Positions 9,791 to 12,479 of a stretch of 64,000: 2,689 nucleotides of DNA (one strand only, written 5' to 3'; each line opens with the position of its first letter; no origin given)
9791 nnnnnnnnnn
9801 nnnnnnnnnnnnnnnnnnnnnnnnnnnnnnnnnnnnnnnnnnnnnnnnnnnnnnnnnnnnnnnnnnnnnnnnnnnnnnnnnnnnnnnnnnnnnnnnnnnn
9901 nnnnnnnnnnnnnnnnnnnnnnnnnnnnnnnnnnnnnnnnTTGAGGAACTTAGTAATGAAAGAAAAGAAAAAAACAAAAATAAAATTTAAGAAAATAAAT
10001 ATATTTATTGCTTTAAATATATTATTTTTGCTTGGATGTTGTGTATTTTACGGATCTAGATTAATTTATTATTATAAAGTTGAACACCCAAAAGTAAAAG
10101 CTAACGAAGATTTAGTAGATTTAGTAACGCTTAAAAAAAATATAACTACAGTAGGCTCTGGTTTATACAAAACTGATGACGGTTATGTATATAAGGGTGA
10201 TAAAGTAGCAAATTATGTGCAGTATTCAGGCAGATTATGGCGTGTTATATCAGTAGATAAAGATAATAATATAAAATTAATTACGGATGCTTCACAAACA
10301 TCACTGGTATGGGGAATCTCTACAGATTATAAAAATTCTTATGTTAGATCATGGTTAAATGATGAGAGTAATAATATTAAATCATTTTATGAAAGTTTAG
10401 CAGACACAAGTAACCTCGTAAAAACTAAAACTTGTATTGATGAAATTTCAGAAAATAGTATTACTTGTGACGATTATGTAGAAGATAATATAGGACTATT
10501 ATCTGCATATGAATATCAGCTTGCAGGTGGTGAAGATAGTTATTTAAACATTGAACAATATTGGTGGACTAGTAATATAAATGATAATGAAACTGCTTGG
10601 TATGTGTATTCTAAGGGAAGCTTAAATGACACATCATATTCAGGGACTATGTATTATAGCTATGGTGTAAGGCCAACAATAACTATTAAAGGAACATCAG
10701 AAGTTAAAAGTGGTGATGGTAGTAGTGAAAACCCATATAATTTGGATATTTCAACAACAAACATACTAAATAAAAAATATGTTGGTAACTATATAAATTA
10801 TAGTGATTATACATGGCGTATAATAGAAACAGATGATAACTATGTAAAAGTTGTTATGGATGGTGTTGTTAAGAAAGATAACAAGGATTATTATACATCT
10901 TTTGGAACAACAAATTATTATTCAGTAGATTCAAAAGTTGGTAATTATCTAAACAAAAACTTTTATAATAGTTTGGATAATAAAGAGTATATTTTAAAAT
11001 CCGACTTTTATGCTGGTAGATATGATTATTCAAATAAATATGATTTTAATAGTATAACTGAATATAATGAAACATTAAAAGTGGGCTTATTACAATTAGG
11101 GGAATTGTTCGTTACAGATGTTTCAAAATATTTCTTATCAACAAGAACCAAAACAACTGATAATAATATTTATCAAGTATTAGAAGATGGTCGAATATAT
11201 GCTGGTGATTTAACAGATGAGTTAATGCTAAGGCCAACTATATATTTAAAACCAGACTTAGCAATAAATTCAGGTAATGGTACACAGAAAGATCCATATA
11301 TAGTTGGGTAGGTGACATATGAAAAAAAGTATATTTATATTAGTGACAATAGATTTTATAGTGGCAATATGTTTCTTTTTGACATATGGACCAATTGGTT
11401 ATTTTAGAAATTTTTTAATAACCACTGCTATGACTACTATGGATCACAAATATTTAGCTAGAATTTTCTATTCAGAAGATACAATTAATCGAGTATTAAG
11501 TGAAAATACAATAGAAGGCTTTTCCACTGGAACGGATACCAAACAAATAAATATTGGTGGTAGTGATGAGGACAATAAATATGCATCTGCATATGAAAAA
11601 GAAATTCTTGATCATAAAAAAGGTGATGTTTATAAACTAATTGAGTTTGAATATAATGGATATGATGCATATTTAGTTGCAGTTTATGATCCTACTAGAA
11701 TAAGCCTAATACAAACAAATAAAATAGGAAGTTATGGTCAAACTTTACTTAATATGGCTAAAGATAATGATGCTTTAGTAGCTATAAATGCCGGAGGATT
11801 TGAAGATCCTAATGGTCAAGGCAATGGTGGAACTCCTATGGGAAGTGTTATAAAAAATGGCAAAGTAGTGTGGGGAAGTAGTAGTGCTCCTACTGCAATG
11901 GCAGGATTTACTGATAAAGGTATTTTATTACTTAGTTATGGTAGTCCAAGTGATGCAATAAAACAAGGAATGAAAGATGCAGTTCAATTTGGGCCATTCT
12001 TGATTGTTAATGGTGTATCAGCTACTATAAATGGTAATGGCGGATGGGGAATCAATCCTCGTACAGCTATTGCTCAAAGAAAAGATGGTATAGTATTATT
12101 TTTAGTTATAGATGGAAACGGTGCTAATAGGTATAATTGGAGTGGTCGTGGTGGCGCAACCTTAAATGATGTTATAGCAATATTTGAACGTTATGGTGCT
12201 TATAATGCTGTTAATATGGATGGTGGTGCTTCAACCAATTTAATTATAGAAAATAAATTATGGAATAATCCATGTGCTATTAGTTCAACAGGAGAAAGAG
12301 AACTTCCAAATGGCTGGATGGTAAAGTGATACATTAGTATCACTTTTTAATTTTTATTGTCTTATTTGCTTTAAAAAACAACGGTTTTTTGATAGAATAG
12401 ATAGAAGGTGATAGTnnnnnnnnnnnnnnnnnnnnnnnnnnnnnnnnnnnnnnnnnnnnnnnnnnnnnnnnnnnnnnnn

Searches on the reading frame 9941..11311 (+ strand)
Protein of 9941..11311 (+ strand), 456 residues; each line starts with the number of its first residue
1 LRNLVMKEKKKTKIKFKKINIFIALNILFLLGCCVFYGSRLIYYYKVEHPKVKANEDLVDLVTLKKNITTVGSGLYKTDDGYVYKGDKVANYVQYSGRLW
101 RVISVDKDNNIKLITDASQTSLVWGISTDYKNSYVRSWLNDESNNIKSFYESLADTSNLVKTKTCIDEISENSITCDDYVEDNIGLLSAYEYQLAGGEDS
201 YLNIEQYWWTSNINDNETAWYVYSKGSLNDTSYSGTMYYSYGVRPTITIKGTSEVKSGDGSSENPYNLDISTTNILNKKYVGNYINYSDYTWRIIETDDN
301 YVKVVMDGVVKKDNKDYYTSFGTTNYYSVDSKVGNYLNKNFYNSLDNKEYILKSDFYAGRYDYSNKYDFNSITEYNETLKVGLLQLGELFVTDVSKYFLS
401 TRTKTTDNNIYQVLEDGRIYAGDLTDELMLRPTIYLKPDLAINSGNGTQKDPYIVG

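Call 5: search_protein_families(library=pfam, proteins=[window:9941-11311:+])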
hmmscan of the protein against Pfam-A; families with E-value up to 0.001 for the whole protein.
window:9941-11311:+ (456 aa): 1 family
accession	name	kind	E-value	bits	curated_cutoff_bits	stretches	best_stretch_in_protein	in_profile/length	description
PF19789.6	DUF6273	-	1.4e-07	31.9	23.5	1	127-250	30-171/172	Domain of unknown function (DUF6273)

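Call 6: search_protein_families(library=ncbifam, proteins=[window:9941-11311:+])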
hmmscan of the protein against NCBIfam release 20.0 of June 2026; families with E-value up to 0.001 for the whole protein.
window:9941-11311:+ (456 aa): 0 families

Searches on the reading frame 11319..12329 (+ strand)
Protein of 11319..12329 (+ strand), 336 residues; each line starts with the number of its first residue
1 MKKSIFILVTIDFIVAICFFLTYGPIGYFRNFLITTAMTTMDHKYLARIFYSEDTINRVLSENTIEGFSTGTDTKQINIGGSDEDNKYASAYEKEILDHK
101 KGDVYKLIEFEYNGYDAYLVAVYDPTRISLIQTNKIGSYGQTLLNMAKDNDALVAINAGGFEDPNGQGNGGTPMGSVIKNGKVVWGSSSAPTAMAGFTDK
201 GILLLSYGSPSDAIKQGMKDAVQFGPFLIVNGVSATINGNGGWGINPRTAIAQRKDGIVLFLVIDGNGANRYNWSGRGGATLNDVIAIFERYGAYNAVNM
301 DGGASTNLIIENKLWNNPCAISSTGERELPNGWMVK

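Call 5: search_protein_families(library=pfam, proteins=[window:11319-12329:+])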
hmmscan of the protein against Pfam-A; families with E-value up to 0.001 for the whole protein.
window:11319-12329:+ (336 aa): 1 family
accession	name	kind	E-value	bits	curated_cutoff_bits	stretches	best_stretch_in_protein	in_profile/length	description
PF09992.14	NAGPA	-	4.7e-39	134.7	25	1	151-335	2-168/169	Phosphodiester glycosidase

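Call 6: search_protein_families(library=ncbifam, proteins=[window:11319-12329:+])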
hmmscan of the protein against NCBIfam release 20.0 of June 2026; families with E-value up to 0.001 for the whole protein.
window:11319-12329:+ (336 aa): 0 families
